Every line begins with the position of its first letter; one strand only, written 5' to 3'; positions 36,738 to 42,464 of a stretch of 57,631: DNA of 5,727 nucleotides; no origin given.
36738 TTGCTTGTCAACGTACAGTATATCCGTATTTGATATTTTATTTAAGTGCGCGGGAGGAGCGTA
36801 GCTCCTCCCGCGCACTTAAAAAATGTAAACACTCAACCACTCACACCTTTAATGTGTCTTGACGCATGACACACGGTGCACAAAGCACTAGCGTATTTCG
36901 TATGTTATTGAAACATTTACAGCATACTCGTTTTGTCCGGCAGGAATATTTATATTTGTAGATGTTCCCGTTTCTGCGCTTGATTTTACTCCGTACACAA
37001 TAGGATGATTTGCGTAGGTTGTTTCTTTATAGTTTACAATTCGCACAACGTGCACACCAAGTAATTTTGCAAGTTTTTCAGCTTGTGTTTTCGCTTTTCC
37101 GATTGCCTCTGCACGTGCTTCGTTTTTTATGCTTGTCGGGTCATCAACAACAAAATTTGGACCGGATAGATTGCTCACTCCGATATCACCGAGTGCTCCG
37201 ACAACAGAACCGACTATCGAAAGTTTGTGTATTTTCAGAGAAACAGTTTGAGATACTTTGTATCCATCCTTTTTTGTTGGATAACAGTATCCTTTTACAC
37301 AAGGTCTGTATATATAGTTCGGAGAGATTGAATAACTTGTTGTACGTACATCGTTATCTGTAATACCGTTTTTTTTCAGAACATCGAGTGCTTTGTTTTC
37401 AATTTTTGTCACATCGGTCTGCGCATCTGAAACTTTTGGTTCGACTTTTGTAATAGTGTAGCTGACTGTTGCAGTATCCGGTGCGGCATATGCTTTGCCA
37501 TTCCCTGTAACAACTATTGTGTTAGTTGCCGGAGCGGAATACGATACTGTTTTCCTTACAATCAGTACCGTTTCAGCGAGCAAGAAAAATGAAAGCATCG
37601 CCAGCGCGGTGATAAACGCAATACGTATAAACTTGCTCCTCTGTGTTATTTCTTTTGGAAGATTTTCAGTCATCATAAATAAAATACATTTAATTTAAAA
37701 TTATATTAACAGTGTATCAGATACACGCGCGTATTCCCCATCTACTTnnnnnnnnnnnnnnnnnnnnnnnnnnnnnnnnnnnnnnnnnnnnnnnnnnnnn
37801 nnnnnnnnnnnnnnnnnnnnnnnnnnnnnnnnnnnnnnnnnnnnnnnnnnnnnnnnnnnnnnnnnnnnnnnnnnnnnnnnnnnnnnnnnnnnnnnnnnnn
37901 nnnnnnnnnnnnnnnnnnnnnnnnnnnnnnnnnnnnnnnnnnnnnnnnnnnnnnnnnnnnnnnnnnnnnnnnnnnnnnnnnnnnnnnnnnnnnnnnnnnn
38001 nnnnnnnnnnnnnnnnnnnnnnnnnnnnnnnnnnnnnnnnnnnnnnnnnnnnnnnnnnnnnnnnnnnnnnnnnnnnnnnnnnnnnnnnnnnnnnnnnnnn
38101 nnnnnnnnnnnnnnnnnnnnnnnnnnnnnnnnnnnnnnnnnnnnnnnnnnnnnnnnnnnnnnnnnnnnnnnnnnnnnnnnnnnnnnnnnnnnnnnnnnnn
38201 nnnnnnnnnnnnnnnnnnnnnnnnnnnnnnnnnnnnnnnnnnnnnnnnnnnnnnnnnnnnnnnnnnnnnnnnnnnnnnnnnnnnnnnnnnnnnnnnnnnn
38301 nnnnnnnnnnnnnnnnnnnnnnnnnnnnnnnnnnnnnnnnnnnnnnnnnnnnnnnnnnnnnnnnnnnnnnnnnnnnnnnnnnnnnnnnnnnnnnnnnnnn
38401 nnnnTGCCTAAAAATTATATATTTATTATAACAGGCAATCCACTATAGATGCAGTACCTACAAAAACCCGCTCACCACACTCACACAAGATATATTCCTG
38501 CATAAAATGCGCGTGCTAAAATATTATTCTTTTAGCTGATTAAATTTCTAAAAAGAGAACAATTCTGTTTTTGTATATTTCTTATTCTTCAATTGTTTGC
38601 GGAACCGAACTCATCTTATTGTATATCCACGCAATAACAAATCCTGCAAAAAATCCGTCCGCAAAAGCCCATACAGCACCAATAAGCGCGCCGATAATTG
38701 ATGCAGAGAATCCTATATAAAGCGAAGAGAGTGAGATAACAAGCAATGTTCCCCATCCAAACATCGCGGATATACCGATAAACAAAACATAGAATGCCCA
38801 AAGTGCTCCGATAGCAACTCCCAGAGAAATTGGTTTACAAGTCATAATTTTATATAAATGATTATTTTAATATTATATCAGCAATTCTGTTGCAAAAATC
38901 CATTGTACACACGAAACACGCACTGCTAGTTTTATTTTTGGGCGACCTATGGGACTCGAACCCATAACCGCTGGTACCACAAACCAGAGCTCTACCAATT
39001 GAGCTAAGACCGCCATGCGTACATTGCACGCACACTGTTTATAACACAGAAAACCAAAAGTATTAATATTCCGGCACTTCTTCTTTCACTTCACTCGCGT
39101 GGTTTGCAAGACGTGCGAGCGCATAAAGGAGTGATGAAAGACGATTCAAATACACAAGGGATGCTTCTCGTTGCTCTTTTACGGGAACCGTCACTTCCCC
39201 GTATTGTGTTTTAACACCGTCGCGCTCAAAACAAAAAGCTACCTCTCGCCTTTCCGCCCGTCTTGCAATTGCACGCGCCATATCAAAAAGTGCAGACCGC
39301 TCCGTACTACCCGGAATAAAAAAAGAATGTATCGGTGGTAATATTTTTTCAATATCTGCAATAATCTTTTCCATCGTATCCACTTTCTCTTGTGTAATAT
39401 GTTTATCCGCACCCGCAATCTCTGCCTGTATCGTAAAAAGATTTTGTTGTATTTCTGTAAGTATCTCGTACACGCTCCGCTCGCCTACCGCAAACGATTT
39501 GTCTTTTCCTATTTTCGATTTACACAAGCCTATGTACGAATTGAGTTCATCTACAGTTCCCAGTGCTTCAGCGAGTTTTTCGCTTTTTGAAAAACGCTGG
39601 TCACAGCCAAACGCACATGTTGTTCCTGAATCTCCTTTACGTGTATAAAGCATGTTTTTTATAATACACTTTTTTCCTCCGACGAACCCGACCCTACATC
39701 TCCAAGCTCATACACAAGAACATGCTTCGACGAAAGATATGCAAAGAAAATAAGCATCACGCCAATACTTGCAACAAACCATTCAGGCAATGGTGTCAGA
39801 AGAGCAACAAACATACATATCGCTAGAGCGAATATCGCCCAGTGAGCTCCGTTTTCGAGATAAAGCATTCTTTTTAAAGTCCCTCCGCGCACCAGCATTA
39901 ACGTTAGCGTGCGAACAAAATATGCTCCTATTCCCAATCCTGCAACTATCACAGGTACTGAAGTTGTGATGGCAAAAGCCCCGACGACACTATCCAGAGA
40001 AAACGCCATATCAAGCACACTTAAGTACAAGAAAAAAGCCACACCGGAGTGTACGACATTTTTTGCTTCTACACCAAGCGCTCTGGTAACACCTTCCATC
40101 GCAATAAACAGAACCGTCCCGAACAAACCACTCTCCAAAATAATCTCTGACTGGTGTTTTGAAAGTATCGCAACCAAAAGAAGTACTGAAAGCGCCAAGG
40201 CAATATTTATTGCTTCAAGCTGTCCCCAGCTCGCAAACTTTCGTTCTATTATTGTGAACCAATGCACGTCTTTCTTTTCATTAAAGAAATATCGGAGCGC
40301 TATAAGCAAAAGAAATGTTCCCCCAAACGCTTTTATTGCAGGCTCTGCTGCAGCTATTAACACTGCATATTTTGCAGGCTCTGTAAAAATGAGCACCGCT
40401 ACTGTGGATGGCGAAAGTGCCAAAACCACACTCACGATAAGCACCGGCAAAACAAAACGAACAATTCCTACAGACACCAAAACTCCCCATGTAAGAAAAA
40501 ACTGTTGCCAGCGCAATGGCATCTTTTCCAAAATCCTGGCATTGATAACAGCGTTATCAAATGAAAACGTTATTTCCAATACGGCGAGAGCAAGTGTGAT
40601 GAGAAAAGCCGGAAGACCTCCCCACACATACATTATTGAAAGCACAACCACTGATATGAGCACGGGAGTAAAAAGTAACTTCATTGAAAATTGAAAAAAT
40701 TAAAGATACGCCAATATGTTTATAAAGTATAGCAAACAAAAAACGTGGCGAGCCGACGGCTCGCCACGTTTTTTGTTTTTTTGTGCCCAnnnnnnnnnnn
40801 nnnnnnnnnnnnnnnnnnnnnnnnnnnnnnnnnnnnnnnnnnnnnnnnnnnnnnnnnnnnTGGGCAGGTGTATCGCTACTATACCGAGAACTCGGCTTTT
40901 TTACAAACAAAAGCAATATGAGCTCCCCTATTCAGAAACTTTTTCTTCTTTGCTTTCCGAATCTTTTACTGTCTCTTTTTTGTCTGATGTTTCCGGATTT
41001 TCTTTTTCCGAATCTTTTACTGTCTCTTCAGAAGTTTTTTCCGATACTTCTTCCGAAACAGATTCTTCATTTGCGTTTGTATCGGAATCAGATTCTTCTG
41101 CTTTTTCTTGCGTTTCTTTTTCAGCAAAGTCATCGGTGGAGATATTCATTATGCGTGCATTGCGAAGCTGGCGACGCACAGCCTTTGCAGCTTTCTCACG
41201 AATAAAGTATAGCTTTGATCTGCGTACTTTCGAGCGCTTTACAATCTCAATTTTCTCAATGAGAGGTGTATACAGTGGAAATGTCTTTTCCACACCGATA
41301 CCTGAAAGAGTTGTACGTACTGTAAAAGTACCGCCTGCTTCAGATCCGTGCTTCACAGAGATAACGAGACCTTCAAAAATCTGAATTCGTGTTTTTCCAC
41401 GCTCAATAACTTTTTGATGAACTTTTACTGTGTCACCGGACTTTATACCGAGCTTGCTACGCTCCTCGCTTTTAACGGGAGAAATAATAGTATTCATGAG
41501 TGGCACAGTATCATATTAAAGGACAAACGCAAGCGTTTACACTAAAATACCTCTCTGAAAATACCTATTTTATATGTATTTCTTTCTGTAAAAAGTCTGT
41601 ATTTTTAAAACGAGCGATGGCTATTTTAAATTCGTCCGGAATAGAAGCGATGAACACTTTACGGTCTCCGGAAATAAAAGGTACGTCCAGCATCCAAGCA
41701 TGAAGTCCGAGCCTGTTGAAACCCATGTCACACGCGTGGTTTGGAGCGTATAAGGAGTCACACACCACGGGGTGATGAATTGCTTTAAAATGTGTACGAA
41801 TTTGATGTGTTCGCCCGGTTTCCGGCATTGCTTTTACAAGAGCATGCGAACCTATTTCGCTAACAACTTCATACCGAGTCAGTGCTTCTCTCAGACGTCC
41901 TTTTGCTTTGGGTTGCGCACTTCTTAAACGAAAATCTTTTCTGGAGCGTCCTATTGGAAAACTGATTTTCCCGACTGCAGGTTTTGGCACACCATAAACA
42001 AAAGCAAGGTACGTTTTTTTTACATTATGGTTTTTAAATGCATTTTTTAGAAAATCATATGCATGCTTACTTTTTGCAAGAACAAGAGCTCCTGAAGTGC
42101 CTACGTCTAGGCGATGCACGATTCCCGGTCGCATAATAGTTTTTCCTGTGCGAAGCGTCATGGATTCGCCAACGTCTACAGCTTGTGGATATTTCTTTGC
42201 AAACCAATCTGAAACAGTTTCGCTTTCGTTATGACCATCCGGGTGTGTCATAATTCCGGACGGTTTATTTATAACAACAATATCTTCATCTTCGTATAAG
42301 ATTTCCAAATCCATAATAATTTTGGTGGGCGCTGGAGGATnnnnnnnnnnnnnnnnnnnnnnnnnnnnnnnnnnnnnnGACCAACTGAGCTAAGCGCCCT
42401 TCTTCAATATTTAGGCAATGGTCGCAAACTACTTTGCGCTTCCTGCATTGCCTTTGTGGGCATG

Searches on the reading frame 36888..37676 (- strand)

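Call 77: search_protein_families(library=pfam, proteins=[window:36888-37676:-], max_evalue=0.0001)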
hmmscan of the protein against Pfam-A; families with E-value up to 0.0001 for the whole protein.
window:36888-37676:- (262 aa): 1 family
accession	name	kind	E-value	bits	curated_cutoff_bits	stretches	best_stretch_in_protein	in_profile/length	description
PF04402.19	SIMPL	-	7.4e-42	144.4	25.2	1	54-259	1-205/205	Protein of unknown function (DUF541)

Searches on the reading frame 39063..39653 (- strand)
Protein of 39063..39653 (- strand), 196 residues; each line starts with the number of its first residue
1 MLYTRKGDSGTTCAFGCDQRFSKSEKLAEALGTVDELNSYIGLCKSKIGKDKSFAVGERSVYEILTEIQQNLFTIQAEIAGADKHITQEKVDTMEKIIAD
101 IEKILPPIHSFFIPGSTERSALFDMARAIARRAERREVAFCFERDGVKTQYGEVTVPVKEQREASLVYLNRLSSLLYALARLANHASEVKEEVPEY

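Call 77: search_protein_families(library=pfam, proteins=[window:39063-39653:-], max_evalue=0.0001)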
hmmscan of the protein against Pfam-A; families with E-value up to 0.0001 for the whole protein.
window:39063-39653:- (196 aa): 1 family
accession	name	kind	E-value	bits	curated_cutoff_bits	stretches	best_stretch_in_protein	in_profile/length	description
PF01923.23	Cob_adeno_trans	-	9.7e-43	146.6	24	1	2-182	1-170/171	Cobalamin adenosyltransferase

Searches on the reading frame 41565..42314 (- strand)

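Call 78: search_protein_families(library=pfam, proteins=[window:41565-42314:-], max_evalue=0.0001)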
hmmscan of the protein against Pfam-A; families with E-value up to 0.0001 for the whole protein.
window:41565-42314:- (249 aa): 1 family
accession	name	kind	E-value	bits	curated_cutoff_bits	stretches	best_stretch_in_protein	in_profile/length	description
PF00849.27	PseudoU_synth_2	-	3.6e-30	105.6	26.8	1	11-177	1-151/152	RNA pseudouridylate synthase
